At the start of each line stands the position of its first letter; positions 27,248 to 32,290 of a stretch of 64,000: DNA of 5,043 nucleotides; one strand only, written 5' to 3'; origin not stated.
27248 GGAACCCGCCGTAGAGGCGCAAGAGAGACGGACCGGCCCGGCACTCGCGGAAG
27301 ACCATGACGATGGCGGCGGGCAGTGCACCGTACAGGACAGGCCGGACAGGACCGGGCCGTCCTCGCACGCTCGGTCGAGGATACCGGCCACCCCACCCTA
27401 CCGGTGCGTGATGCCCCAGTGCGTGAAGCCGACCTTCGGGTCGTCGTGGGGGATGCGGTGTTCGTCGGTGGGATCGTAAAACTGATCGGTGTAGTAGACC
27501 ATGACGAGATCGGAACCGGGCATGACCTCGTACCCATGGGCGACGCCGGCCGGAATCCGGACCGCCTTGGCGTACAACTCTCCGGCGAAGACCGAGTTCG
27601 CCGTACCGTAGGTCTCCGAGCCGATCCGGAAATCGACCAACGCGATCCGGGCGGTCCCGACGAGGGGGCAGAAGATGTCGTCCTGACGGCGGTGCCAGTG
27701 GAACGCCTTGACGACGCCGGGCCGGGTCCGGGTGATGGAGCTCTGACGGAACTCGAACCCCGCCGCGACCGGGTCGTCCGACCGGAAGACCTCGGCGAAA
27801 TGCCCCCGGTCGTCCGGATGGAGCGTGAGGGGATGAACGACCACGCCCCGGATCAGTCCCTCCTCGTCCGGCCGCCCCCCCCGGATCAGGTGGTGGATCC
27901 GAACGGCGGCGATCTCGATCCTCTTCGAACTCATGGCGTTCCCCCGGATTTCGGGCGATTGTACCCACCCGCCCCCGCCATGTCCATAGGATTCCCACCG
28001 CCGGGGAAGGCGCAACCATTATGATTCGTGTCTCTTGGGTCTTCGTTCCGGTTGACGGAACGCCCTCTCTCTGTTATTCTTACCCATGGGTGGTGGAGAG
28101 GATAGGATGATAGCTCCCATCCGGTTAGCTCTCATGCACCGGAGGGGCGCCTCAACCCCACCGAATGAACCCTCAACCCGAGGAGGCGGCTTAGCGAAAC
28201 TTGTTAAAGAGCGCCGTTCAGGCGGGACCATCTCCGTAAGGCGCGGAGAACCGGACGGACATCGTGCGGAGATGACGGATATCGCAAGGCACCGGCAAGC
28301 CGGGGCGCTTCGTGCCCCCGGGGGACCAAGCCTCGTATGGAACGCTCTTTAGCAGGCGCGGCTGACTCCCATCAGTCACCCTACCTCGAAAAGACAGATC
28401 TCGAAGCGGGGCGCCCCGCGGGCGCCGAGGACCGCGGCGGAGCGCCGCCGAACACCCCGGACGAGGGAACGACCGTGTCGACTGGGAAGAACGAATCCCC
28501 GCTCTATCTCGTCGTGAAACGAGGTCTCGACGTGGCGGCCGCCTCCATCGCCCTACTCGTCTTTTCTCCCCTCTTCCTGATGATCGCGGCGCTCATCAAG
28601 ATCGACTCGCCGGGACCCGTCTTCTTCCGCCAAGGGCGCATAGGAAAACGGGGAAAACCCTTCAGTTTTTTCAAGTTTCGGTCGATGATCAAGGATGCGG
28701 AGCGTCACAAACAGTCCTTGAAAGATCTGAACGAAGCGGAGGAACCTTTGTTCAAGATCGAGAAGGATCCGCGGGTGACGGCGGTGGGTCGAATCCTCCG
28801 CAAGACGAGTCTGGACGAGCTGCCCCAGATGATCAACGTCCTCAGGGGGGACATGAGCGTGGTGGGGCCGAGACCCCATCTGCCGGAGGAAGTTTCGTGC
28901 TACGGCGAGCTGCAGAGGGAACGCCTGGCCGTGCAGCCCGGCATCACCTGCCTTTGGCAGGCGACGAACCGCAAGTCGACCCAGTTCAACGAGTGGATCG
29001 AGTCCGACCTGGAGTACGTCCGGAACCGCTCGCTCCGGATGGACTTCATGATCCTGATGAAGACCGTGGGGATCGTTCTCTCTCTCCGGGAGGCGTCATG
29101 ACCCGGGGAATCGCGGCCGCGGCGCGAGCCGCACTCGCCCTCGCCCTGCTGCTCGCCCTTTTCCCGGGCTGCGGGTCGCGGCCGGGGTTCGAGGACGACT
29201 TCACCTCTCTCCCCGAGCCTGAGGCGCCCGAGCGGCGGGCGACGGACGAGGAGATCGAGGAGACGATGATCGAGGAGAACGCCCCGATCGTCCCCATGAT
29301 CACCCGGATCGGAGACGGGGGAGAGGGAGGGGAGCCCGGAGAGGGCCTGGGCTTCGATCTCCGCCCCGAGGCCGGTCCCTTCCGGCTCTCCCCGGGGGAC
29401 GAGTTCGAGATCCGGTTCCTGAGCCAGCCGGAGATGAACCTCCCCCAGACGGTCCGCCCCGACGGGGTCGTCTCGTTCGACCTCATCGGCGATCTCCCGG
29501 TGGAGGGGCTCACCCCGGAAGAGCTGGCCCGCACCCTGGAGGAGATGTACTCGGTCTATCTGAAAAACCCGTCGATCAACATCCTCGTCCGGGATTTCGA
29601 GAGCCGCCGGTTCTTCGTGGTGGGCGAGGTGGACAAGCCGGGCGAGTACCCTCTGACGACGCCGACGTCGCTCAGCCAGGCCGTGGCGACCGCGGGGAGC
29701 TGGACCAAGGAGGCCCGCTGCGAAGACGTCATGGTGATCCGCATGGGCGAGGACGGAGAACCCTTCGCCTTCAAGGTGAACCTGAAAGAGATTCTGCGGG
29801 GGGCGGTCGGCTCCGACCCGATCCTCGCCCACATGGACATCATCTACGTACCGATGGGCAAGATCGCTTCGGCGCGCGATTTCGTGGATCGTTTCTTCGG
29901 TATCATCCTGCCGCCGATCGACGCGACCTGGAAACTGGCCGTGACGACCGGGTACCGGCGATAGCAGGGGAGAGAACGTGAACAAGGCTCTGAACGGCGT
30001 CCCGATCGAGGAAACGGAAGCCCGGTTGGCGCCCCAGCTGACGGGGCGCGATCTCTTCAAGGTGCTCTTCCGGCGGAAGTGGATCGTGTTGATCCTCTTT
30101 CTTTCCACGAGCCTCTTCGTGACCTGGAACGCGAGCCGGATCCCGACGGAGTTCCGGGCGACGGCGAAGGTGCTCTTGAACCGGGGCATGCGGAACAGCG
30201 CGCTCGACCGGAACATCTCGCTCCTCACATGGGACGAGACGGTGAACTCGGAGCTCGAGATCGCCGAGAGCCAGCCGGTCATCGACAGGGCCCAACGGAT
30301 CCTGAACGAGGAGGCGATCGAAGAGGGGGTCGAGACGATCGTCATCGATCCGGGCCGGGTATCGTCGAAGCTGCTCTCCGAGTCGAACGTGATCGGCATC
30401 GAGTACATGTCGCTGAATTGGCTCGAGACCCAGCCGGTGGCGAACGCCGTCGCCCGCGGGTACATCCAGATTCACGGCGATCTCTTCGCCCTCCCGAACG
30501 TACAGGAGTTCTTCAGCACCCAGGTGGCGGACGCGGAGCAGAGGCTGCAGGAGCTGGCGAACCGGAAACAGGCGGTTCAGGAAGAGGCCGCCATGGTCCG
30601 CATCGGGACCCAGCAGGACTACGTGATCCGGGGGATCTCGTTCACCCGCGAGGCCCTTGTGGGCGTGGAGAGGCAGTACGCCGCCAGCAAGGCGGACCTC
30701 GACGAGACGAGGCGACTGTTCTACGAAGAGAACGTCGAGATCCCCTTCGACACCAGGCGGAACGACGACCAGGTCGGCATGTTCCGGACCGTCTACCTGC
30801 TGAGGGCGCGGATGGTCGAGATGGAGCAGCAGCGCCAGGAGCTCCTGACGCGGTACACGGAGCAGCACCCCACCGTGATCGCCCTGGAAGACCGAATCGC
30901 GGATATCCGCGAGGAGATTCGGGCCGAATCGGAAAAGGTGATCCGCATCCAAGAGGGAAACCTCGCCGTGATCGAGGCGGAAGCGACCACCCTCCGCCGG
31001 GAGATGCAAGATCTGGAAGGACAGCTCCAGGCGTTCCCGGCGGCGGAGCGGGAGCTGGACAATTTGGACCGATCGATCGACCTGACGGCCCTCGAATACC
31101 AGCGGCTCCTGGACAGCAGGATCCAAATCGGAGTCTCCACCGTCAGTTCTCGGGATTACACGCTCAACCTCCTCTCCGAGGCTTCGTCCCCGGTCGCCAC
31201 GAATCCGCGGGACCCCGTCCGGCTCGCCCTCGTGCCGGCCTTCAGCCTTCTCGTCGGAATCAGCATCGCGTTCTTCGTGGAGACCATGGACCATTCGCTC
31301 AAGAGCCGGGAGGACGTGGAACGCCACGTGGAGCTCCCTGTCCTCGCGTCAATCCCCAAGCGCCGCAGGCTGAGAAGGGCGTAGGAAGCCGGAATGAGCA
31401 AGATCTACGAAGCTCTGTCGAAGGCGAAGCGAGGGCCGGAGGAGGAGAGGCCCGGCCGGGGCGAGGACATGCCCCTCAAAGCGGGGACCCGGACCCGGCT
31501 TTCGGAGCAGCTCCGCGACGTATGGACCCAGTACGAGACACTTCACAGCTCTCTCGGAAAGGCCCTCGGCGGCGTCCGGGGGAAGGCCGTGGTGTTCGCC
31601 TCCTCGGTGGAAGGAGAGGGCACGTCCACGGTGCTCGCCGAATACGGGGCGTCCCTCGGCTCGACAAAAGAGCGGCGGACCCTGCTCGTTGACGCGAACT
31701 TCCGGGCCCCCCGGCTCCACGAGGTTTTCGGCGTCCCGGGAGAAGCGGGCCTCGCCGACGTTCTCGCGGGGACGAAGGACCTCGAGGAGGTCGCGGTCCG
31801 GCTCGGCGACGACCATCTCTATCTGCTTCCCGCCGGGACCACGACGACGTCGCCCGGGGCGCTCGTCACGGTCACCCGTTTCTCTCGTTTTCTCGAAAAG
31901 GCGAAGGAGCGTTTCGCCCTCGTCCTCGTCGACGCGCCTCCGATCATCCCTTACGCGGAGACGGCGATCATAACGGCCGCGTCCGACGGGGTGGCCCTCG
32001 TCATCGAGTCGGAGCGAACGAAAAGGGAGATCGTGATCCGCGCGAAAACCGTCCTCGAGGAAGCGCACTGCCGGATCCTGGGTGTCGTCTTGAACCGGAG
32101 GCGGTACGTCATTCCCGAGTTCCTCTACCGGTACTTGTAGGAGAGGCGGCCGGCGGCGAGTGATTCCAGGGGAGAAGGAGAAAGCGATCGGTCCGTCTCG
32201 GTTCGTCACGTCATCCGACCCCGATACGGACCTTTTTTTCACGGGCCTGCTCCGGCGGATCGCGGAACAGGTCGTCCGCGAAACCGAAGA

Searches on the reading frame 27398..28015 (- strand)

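Call 52: search_protein_families(library=pfam, proteins=[window:27398-28015:-], max_evalue=0.01)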
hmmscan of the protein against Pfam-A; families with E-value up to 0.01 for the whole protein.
window:27398-28015:- (205 aa): 2 families
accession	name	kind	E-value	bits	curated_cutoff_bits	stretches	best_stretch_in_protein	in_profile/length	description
PF00908.23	dTDP_sugar_isom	-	6e-23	81.8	27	1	55-198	4-151/168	dTDP-4-dehydrorhamnose 3,5-epimerase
PF14667.12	Polysacc_synt_C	-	2.3e-11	44.2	28.7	1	66-184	1-107/111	Polysaccharide biosynthesis C-terminal domain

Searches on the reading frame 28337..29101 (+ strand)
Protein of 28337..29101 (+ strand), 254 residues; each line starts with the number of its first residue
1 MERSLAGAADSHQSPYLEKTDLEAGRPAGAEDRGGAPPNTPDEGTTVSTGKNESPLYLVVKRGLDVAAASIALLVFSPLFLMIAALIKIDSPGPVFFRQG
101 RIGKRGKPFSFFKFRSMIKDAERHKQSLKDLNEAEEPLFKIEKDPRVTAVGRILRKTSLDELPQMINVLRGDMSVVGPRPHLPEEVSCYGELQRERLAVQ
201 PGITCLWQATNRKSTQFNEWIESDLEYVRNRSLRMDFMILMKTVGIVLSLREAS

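Call 64: search_protein_families(library=pfam, proteins=[window:28337-29101:+], max_evalue=0.1)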
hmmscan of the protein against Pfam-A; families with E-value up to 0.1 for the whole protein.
window:28337-29101:+ (254 aa): 1 family
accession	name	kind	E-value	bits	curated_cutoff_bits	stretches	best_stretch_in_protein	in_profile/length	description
PF02397.22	Bac_transf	-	4.5e-67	225.5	27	1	61-248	1-178/179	Bacterial sugar transferase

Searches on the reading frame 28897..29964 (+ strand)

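Call 64: search_protein_families(library=pfam, proteins=[window:28897-29964:+], max_evalue=0.1)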
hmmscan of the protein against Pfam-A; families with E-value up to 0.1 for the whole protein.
window:28897-29964:+ (355 aa): 3 families
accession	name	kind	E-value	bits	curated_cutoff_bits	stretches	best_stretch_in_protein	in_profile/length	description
PF02563.21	Poly_export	-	7.2e-18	65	28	1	159-231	4-76/77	Polysaccharide biosynthesis/export protein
PF22461.2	SLBB_2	-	5.6e-09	36.4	27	1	238-318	2-79/79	SLBB domain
PF10531.15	SLBB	-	1.4e-08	34.9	27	1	239-289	2-51/55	SLBB domain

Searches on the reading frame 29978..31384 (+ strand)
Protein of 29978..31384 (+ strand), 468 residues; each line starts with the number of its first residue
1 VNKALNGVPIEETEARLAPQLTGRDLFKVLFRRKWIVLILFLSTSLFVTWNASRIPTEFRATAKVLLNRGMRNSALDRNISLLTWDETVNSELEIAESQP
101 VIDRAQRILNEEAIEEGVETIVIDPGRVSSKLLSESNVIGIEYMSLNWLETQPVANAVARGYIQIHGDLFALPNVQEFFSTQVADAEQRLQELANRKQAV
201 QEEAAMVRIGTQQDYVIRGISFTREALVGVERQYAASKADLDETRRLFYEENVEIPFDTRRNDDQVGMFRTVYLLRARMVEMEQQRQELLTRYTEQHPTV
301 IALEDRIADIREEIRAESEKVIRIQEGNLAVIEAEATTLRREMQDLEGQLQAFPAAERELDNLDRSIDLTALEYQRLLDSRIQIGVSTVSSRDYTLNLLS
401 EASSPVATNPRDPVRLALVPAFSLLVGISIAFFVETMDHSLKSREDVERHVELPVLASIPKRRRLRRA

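Call 7: search_protein_families(library=pfam, proteins=[window:29978-31384:+], max_evalue=0.01)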
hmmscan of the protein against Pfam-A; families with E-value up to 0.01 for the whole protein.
window:29978-31384:+ (468 aa): 0 families

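Call 11: search_protein_families(library=ncbifam, proteins=[window:29978-31384:+], max_evalue=0.01)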
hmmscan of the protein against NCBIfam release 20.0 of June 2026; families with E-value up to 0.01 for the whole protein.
window:29978-31384:+ (468 aa): 5 families
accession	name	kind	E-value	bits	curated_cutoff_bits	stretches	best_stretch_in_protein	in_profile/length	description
TIGR03007.1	pepcterm_ChnLen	equivalog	3.6e-21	75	278.85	1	27-462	7-463/498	XrtA system polysaccharide chain length determinant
TIGR03017.1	EpsF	equivalog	3.8e-21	75.3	422.75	1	26-459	6-443/444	chain length determinant protein EpsF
TIGR01005.1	eps_transp_fam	subfamily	5.2e-14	51.4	411.7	1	133-464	151-482/754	exopolysaccharide transport protein family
TIGR01006.1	polys_exp_MPA1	subfamily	4.7e-07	29.5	296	1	397-461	158-223/226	CspC family polysaccharide chain length determinant protein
NF007350.0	PRK09841.1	equivalog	0.0025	16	1248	1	333-465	345-476/726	tyrosine-protein kinase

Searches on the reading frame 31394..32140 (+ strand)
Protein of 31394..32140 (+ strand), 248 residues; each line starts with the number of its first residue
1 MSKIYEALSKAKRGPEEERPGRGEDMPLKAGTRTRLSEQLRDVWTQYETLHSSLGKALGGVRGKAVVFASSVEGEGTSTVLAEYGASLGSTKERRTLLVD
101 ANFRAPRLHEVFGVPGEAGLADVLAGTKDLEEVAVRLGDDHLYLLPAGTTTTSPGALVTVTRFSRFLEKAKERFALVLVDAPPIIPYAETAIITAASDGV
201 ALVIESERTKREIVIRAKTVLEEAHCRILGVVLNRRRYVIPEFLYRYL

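Call 7: search_protein_families(library=pfam, proteins=[window:31394-32140:+], max_evalue=0.01)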
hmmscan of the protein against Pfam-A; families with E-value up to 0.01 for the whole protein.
window:31394-32140:+ (248 aa): 3 families
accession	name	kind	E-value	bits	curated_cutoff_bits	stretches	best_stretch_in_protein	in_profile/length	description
PF06564.18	CBP_BcsQ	-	4.7e-05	23.5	21.3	1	74-207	12-148/234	Cellulose biosynthesis protein BcsQ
PF13614.12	AAA_31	-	0.00063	20.2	27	1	64-207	2-150/177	AAA domain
PF10609.15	ParA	-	0.0064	16.4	27.1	0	66-241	6-180/246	NUBPL iron-transfer P-loop NTPase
